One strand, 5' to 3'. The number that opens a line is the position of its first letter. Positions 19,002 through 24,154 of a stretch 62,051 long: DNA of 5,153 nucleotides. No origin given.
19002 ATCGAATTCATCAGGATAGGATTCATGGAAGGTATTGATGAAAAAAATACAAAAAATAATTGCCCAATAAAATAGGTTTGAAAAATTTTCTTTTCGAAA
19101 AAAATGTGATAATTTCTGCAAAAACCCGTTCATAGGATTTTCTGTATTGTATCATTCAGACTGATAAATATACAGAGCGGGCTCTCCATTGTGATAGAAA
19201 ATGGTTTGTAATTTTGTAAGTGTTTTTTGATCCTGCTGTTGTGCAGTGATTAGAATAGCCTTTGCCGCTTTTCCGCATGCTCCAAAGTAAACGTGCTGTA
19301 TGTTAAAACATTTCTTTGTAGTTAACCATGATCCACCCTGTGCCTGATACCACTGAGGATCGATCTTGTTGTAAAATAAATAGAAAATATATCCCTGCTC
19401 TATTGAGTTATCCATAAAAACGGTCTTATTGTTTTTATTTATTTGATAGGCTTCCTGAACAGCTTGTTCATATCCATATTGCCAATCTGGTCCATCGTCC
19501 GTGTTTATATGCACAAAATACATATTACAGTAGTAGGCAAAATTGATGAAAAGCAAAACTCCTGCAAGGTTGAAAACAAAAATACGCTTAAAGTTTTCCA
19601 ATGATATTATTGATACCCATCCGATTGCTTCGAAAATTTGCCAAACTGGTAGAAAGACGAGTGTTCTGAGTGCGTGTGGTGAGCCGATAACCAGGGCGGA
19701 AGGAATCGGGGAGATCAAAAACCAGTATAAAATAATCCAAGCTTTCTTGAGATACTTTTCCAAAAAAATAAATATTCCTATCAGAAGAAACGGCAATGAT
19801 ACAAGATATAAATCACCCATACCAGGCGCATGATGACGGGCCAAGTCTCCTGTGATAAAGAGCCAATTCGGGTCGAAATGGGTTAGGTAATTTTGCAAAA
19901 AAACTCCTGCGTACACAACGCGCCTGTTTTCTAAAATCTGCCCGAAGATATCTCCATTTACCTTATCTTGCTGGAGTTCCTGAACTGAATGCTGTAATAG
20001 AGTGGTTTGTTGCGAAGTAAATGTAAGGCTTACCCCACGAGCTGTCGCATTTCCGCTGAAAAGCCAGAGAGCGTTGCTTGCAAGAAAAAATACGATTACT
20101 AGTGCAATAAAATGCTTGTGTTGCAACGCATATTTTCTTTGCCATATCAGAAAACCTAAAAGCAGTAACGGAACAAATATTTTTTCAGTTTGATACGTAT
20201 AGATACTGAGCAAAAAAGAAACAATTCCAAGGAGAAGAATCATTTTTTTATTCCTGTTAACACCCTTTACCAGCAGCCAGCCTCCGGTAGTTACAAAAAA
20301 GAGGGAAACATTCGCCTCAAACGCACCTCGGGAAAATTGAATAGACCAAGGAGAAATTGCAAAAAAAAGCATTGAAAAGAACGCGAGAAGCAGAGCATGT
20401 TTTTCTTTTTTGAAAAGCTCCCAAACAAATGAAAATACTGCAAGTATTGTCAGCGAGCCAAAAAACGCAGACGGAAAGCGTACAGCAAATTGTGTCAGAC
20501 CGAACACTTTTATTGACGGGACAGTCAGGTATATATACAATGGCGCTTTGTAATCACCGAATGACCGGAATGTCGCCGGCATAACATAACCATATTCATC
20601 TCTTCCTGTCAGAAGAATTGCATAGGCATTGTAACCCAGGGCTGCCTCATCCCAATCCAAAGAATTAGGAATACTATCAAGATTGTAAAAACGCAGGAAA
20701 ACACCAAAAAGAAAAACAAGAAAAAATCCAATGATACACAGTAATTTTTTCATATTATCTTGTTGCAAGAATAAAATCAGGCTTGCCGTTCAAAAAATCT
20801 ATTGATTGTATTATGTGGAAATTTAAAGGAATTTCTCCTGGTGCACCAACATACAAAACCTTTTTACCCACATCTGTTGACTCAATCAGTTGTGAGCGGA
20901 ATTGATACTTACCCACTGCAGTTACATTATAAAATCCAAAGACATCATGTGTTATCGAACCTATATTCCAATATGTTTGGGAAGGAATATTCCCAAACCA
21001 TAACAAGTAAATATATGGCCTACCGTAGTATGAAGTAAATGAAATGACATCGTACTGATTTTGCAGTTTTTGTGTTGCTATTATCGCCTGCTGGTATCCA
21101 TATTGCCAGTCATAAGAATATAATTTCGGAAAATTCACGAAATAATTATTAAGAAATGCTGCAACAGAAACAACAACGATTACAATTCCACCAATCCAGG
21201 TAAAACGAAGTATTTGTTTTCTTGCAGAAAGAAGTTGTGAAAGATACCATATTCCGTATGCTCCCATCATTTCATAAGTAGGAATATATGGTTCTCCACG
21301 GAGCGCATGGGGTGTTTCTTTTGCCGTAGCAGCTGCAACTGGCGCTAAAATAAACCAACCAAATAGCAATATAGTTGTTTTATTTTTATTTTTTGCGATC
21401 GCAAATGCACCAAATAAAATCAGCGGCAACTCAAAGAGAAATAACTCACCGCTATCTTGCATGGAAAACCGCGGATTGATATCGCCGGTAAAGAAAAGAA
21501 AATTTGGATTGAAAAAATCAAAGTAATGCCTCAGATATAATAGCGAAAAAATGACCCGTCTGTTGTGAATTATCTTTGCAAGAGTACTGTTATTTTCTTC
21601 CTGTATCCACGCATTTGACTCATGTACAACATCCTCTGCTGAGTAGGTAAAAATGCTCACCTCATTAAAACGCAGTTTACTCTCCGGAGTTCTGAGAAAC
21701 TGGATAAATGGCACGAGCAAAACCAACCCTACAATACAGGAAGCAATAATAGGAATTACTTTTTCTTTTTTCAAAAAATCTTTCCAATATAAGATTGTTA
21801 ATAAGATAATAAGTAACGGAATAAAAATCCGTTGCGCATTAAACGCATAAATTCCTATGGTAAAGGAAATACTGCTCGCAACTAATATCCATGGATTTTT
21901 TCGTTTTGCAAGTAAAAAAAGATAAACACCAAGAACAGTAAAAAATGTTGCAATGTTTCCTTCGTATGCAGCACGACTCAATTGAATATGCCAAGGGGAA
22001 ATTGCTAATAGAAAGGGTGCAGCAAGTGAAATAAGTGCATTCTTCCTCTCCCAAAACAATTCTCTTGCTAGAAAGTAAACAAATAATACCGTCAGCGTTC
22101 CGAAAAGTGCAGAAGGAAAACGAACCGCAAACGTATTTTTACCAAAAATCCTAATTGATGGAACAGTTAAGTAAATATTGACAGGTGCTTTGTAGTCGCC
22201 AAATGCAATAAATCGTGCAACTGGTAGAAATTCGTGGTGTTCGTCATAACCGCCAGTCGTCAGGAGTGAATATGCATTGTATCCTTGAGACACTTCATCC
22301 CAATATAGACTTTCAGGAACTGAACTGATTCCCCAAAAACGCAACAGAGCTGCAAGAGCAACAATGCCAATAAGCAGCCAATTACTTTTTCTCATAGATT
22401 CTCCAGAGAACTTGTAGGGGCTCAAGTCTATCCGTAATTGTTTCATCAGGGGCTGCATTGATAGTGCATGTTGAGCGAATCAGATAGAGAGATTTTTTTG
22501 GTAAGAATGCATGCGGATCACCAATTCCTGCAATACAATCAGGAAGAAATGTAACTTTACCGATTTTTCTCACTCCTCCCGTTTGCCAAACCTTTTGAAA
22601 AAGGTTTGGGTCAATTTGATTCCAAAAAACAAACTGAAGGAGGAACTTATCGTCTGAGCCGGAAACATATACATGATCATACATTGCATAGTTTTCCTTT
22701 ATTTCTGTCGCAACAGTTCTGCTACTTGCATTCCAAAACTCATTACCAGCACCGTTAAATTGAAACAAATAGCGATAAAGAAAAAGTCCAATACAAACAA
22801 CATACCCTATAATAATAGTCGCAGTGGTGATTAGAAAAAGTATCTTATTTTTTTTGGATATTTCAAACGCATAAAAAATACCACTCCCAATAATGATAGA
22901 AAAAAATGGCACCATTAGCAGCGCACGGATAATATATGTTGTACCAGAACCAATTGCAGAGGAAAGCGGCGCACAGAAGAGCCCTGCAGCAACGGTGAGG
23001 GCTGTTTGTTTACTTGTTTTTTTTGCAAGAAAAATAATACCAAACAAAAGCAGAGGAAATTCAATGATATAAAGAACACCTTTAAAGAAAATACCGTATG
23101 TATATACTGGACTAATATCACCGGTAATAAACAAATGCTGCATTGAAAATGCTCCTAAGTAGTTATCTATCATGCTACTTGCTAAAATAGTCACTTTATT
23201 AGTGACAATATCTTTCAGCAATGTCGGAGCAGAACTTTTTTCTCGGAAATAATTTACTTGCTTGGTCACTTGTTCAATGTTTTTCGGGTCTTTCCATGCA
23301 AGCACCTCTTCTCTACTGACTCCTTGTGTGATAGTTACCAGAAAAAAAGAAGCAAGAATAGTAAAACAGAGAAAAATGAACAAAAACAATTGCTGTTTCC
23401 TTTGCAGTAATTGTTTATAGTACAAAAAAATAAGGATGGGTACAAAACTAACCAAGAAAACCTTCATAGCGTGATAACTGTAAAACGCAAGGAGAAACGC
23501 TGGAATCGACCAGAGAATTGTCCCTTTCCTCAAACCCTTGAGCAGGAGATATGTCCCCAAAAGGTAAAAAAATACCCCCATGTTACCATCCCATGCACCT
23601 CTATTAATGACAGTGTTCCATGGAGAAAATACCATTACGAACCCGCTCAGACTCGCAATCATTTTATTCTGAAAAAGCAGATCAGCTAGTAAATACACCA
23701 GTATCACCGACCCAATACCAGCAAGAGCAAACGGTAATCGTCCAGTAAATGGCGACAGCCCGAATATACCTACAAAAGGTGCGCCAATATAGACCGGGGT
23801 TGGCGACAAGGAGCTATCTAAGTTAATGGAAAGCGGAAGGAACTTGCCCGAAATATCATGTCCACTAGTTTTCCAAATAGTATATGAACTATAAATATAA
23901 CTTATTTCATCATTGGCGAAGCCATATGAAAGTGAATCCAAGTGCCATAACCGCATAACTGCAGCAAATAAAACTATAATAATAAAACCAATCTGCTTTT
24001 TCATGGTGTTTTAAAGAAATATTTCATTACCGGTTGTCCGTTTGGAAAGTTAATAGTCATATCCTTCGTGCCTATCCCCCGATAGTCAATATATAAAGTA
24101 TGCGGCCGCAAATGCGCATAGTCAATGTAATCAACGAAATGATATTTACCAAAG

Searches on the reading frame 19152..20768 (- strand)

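Call 36: search_protein_families(library=pfam, proteins=[window:19152-20768:-], max_evalue=0.001)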
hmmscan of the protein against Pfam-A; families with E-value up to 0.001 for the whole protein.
window:19152-20768:- (538 aa): 1 family
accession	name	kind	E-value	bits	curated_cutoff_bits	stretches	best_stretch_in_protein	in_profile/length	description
PF13231.12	PMT_2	-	2.5e-09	38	26.1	1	74-235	2-160/160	Dolichyl-phosphate-mannose-protein mannosyltransferase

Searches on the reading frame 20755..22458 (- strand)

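Call 36: search_protein_families(library=pfam, proteins=[window:20755-22458:-], max_evalue=0.001)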
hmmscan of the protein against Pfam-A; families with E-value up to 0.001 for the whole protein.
window:20755-22458:- (567 aa): 2 families
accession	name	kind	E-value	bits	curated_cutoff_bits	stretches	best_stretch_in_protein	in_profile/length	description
PF02366.24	PMT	-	1.1e-14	55.1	22.7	1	34-256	5-235/245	Dolichyl-phosphate-mannose-protein mannosyltransferase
PF13231.12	PMT_2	-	1.5e-12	48.4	26.1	1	90-252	2-158/160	Dolichyl-phosphate-mannose-protein mannosyltransferase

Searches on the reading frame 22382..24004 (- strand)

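Call 36: search_protein_families(library=pfam, proteins=[window:22382-24004:-], max_evalue=0.001)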
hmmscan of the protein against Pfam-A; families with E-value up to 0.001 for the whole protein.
window:22382-24004:- (540 aa): 1 family
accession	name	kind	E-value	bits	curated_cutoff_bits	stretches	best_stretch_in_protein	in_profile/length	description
PF13231.12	PMT_2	-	6.3e-07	30.2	26.1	1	68-218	4-155/160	Dolichyl-phosphate-mannose-protein mannosyltransferase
